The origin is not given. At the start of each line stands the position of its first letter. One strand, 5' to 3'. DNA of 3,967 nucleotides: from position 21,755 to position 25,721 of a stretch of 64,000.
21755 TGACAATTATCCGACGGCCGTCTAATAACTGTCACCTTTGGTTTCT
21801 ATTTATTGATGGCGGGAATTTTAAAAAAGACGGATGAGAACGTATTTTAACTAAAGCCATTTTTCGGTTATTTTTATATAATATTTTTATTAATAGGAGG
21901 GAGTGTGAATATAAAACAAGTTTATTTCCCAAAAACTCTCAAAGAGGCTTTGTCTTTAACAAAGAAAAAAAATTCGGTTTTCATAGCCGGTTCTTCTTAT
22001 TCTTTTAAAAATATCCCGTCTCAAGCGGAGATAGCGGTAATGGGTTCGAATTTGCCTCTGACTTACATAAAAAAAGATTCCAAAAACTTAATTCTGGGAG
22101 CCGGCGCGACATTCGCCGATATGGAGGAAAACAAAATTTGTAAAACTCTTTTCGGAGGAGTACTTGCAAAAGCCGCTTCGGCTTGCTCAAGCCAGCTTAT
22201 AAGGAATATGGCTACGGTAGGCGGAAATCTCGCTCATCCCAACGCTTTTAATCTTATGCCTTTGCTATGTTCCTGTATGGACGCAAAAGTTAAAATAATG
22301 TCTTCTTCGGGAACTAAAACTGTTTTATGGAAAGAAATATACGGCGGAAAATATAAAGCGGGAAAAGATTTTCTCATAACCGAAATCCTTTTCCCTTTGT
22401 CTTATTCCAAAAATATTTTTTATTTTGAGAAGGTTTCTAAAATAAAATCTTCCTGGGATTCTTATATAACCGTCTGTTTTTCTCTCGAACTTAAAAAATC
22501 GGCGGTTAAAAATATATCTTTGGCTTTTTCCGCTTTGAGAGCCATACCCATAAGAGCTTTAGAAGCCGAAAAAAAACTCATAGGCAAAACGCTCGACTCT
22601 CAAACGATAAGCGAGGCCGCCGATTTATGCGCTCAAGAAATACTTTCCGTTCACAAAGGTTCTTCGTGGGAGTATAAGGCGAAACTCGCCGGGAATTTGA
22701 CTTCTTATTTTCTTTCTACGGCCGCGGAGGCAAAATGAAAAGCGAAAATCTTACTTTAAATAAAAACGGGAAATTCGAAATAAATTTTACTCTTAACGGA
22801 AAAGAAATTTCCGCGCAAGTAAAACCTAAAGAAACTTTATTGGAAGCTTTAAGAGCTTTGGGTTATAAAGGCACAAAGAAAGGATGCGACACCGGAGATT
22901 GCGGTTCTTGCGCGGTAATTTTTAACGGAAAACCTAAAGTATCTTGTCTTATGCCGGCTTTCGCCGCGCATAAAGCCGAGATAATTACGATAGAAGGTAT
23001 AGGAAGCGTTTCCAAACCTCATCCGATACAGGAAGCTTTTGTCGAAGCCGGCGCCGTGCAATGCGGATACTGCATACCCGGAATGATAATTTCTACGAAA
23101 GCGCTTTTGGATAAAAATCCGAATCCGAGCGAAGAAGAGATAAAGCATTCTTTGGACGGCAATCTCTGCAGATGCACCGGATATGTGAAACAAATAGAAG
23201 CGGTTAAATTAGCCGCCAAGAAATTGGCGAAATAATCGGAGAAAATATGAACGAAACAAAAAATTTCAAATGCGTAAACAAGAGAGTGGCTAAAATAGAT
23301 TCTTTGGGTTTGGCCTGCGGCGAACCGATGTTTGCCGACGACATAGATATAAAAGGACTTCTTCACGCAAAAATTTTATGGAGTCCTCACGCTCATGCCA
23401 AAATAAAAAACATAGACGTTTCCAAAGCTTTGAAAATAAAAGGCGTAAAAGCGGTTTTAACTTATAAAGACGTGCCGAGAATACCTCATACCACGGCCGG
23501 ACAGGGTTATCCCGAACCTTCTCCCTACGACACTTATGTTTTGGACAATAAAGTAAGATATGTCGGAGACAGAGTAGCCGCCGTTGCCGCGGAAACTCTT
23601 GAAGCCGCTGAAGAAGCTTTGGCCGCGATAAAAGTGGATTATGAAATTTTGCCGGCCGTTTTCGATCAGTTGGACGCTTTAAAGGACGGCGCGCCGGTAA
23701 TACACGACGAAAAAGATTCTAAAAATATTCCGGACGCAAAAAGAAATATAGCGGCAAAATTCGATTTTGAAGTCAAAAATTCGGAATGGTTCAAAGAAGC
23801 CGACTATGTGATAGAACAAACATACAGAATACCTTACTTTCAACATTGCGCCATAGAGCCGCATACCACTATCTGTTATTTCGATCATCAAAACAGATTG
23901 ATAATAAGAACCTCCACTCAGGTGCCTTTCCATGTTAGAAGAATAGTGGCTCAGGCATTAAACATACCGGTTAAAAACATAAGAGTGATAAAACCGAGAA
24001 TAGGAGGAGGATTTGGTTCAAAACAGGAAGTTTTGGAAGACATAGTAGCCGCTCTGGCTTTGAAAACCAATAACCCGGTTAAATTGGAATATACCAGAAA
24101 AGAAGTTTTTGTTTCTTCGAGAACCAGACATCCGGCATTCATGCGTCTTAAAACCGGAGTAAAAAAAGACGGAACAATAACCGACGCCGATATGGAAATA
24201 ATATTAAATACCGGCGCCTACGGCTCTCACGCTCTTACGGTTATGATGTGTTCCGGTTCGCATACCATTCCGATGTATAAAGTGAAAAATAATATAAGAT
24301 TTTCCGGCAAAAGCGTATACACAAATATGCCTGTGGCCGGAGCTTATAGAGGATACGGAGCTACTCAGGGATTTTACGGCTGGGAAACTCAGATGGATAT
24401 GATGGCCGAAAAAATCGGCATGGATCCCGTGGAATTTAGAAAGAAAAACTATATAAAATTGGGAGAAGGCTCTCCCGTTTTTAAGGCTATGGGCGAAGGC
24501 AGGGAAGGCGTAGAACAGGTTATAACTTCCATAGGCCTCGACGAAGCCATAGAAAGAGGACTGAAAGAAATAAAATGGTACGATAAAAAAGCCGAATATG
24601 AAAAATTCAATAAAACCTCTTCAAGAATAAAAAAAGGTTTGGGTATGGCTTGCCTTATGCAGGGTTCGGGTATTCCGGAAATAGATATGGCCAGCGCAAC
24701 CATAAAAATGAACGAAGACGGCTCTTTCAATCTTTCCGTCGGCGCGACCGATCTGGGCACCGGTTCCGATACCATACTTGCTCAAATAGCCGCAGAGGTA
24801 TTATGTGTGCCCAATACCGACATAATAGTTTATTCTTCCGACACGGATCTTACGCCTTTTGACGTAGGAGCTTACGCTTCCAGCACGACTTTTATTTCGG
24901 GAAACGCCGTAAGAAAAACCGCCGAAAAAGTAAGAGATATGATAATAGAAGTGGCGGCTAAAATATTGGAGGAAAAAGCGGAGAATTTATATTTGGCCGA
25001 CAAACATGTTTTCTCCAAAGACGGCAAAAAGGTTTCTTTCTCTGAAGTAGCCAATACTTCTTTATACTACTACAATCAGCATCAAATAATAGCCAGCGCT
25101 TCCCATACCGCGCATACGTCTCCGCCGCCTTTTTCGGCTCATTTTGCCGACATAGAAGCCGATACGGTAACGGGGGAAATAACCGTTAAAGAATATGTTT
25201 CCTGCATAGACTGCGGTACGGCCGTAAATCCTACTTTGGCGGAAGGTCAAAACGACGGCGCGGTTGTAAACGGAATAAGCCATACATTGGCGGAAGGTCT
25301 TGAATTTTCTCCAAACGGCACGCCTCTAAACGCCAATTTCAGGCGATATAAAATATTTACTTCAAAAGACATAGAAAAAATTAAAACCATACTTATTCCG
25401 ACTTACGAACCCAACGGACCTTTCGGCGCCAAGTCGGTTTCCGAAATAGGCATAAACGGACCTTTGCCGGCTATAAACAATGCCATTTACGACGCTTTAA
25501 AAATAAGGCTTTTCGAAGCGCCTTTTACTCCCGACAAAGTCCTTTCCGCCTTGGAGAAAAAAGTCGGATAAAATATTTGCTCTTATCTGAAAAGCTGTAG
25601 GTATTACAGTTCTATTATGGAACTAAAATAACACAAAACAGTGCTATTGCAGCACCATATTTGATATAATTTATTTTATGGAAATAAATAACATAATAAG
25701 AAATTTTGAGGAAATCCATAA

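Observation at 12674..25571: Two mirror-ordered molybdenum hydroxylase gene sets with an outer-membrane protein and secreted TldD/TldE-like peptidases embedded between them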

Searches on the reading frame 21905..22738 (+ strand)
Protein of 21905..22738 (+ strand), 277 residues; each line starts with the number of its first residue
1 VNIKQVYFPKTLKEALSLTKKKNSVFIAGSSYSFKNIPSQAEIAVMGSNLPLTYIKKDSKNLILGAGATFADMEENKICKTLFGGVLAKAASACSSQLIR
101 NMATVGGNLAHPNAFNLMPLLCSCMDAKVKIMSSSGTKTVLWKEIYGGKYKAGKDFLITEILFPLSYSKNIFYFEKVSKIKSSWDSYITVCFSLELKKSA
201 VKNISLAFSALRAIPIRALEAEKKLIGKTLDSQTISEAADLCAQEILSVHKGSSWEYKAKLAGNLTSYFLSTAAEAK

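Call 4: search_protein_families(library=pfam, proteins=[window:21905-22738:+], max_evalue=0.01)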
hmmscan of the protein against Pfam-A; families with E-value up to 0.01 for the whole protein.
window:21905-22738:+ (277 aa): 2 families
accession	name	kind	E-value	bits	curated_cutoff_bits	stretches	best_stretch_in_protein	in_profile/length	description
PF00941.27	FAD_binding_5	-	9.3e-21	74.8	27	1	5-165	4-169/170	FAD binding domain in molybdopterin dehydrogenase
PF03450.22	CO_deh_flav_C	-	6.4e-16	58.8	25.5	1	185-272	13-101/102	CO dehydrogenase flavoprotein C-terminal domain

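Call 5: search_protein_families(library=ncbifam, proteins=[window:21905-22738:+], max_evalue=0.01)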
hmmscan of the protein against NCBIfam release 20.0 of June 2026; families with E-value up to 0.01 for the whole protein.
window:21905-22738:+ (277 aa): 7 families
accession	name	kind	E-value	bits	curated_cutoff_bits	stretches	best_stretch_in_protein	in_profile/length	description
NF041019.1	glyceraldDH_beta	equivalog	5e-29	101.4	350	1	7-268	9-275/280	glyceraldehyde dehydrogenase subunit beta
NF043083.1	XdhB_XDHase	equivalog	1.2e-23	83.7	310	1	2-274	3-284/289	xanthine dehydrogenase subunit XdhB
TIGR02963.1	xanthine_xdhA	equivalog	3.7e-23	81.9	467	1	5-267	194-462/468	xanthine dehydrogenase small subunit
NF007427.0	PRK09971.1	equivalog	1.8e-22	79.9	287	1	2-275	3-285/292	xanthine dehydrogenase FAD-binding subunit XdhB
TIGR03199.1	pucC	equivalog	1.2e-16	60.9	306.05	1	9-264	1-260/264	xanthine dehydrogenase subunit C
TIGR03312.1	Se_sel_red_FAD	hypoth_equivalog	1.3e-09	37.7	241.5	1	3-264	1-241/257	molybdopterin-dependent oxidoreductase FAD-binding subunit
TIGR03195.1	4hydrxCoA_B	equivalog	4.7e-08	32.5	404.55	1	7-110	8-115/321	4-hydroxybenzoyl-CoA reductase subunit beta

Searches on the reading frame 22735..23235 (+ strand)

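Call 4: search_protein_families(library=pfam, proteins=[window:22735-23235:+], max_evalue=0.01)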
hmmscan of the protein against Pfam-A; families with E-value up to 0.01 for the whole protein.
window:22735-23235:+ (166 aa): 4 families
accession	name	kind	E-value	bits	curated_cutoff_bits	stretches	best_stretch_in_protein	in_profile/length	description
PF01799.25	Fer2_2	-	8.1e-33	112.8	30.3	1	85-158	1-75/75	[2Fe-2S] binding domain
PF00111.32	Fer2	-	1.2e-09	38.4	21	1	18-65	1-50/77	2Fe-2S iron-sulfur cluster binding domain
PF13085.11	Fer2_3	-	3.6e-06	27.4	27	1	48-88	49-88/107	2Fe-2S iron-sulfur cluster binding domain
PF13510.11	Fer2_4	-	3e-05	24.4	22.8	1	15-77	3-73/82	2Fe-2S iron-sulfur cluster binding domain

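Call 5: search_protein_families(library=ncbifam, proteins=[window:22735-23235:+], max_evalue=0.01)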
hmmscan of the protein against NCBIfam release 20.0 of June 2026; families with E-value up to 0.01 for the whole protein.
window:22735-23235:+ (166 aa): 18 families
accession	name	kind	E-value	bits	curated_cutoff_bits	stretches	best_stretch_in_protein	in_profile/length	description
NF041020.1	glyceraldDH_gamma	equivalog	3.3e-57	192.6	290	1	7-165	4-163/164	glyceraldehyde dehydrogenase subunit gamma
NF043084.2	XdhC_XDHase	equivalog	1e-47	161.4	217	1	15-160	2-149/151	xanthine dehydrogenase subunit XdhC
NF045668.1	pterin_aldehy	equivalog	2.7e-46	158.1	1100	1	17-163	4-154/905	molybdopterin-dependent aldehyde oxidoreductase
TIGR03198.1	pucE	equivalog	2.9e-46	156.7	254.3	1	14-162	2-150/151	xanthine dehydrogenase subunit E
TIGR03311.1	Se_dep_XDH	equivalog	3.8e-46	157.6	830.45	1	17-164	2-147/848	selenium-dependent xanthine dehydrogenase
TIGR03193.1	4hydroxCoAred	equivalog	2.8e-43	147.4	257.8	1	17-161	3-148/148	4-hydroxybenzoyl-CoA reductase subunit gamma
NF007387.0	PRK09908.1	equivalog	4.5e-40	136.7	212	1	10-162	3-157/159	xanthine dehydrogenase iron sulfur-binding subunit XdhC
TIGR02963.1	xanthine_xdhA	equivalog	3.1e-39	134.9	467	1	16-162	1-159/468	xanthine dehydrogenase small subunit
NF008514.0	PRK11433.1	equivalog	3.7e-38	131.2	322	1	9-163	46-216/218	aldehyde dehydrogenase iron-sulfur subunit PaoA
TIGR02969.1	mam_aldehyde_ox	subfamily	1.4e-29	102.3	1912.3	1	16-162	3-162/1330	aldehyde oxidase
TIGR03313.1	Se_sel_red_Mo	hypoth_equivalog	3.1e-19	68.2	1101.9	1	18-164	1-148/951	molybdopterin-dependent oxidoreductase Mo/Fe-S-binding subunit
NF004898.0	PRK06259.1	equivalog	8.3e-06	24.7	385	1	27-73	23-74/488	fumarate reductase (CoM/CoB) subunit TfrB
NF009052.0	PRK12386.1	equivalog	1.5e-05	24.2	256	1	49-89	51-91/255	succinate dehydrogenase/fumarate reductase iron-sulfur subunit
NF009226.0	PRK12576.1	equivalog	4e-05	23.1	344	1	48-89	57-100/317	succinate dehydrogenase/fumarate reductase iron-sulfur subunit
TIGR00384.1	dhsB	subfamily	8.8e-05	22.1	88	1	34-89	27-87/222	succinate dehydrogenase and fumarate reductase iron-sulfur protein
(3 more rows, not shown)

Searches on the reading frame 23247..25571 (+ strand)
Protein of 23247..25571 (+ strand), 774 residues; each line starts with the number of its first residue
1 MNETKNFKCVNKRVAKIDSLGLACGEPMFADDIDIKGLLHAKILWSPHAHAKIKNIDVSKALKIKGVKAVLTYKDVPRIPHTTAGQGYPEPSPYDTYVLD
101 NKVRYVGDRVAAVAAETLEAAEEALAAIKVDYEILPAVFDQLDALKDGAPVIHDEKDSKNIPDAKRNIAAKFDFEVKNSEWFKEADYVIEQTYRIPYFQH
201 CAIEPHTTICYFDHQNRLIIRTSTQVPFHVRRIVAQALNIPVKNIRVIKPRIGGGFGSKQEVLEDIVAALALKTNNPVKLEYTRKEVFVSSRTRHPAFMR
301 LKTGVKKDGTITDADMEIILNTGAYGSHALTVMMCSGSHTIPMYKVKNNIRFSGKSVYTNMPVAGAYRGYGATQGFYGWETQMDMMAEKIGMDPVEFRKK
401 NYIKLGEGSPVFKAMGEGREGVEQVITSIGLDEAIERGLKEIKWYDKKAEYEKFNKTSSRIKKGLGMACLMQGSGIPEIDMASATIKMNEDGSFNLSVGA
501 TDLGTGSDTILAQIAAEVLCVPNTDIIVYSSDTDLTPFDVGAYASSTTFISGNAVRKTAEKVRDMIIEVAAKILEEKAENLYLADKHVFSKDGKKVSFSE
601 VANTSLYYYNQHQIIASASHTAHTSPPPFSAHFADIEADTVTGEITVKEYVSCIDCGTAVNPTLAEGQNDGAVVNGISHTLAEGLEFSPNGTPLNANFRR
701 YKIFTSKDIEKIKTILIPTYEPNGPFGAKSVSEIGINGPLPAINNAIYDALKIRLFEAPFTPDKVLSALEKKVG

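Call 4: search_protein_families(library=pfam, proteins=[window:23247-25571:+], max_evalue=0.01)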
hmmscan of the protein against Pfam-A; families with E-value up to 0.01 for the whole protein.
window:23247-25571:+ (774 aa): 3 families
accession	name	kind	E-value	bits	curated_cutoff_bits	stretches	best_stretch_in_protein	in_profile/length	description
PF02738.23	MoCoBD_1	-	1.8e-76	256.9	27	1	164-402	5-244/244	Molybdopterin cofactor-binding domain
PF20256.3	MoCoBD_2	-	3.8e-75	253.5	27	1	438-709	2-282/283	Molybdopterin cofactor-binding domain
PF01315.27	Ald_Xan_dh_C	-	7.9e-29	100.6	31.3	1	25-135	2-109/110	Aldehyde oxidase and xanthine dehydrogenase, a/b hammerhead domain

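Call 5: search_protein_families(library=ncbifam, proteins=[window:23247-25571:+], max_evalue=0.01)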
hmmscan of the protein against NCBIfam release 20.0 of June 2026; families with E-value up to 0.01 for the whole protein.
window:23247-25571:+ (774 aa): 13 families
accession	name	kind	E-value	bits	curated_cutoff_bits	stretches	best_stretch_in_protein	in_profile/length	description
NF043082.1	XdhA_XDHase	equivalog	1.9e-207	690.9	780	1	12-771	3-754/758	xanthine dehydrogenase subunit XdhA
NF007426.0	PRK09970.1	equivalog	2e-196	654.4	916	1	8-770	4-756/761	xanthine dehydrogenase molybdenum-binding subunit XdhA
TIGR03313.1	Se_sel_red_Mo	hypoth_equivalog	1.7e-180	601.9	1101.9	2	165-771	350-951/951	molybdopterin-dependent oxidoreductase Mo/Fe-S-binding subunit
TIGR03194.1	4hydrxCoA_A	equivalog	6.9e-165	550.5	994.55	1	16-769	3-746/746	4-hydroxybenzoyl-CoA reductase subunit alpha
NF041018.1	glyceraldDH_alpha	equivalog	2.6e-121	406.3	790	1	10-765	3-740/741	glyceraldehyde dehydrogenase subunit alpha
TIGR03196.1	pucD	equivalog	4.7e-115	385.7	783.65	1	10-765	3-754/763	xanthine dehydrogenase subunit D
NF040766.1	CODH_aero_grp5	exception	3e-109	366.3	950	2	8-602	3-591/785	aerobic carbon-monoxide dehydrogenase large subunit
NF045668.1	pterin_aldehy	equivalog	2e-103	347.2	1100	1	14-770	179-905/905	molybdopterin-dependent aldehyde oxidoreductase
TIGR03311.1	Se_dep_XDH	equivalog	8e-99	331.8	830.45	1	10-749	162-830/848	selenium-dependent xanthine dehydrogenase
TIGR02416.1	CO_dehy_Mo_lg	equivalog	6e-89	299.2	991.15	1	25-753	8-755/770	aerobic carbon-monoxide dehydrogenase large subunit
NF041671.1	peri_hyde_PaoC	equivalog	1.6e-87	294.6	1180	1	3-771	11-733/735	aldehyde oxidoreductase molybdenum-binding subunit PaoC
TIGR02965.1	xanthine_xdhB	equivalog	5e-82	276.3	849.5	1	24-770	15-755/758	xanthine dehydrogenase molybdopterin binding subunit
TIGR02969.1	mam_aldehyde_ox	subfamily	1.2e-49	168.8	1912.3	1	11-763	577-1301/1330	aldehyde oxidase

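Call 24: search_solved_structures(query=window:23247-25571:+, max_evalue=1e-20, show_alignments=0)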
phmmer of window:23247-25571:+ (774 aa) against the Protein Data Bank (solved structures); distinct sequences matched with E-value up to 1e-20: 42.
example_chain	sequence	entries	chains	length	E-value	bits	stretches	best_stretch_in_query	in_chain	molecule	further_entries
1rm6_A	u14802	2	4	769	6.6e-108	365.4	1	10-772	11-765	4-hydroxybenzoyl-CoA reductase alpha subunit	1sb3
8uem_A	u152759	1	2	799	7.5e-77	262.7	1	13-770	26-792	Carbon monoxide dehydrogenase (Large chain), CoxL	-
4zoh_A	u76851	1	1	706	3.7e-71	243.9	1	10-763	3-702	Putative oxidoreductase molybdopterin-binding subunit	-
1t3q_B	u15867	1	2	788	8.9e-70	239.4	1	9-771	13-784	quinoline 2-oxidoreductase large subunit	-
7dqx_A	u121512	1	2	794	3.3e-68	234.2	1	11-768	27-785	6-hydroxypseudooxynicotine dehydrogenase complex subunit gamma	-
1ffu_B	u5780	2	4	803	3.6e-67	230.7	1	23-752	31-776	CUTL, MOLYBDOPROTEIN OF CARBON MONOXIDE DEHYDROGENASE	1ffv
3hrd_A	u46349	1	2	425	8.4e-66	226.2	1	5-407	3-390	Nicotinate dehydrogenase large molybdopterin subunit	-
1n5w_B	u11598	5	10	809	1.6e-65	225.3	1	9-751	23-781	Carbon monoxide dehydrogenase large chain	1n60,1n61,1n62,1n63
1zxi_B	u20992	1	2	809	2.2e-65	224.8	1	9-751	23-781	Carbon monoxide dehydrogenase large chain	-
1sij_A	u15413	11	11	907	1.8e-62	215.2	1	37-770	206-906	Aldehyde oxidoreductase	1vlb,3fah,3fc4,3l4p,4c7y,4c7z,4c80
3sr6_C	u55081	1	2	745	2.2e-59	205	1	22-704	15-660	Xanthine dehydrogenase/oxidase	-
3nrz_C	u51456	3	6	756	2.3e-59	204.9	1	22-704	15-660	Xanthine dehydrogenase/oxidase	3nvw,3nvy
3etr_C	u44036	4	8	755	2.3e-59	204.9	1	22-704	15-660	Xanthine dehydrogenase/oxidase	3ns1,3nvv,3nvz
1fiq_C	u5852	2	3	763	2.3e-59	204.9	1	22-704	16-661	XANTHINE OXIDASE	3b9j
3eub_C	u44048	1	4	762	2.3e-59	204.9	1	22-704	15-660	Xanthine dehydrogenase/oxidase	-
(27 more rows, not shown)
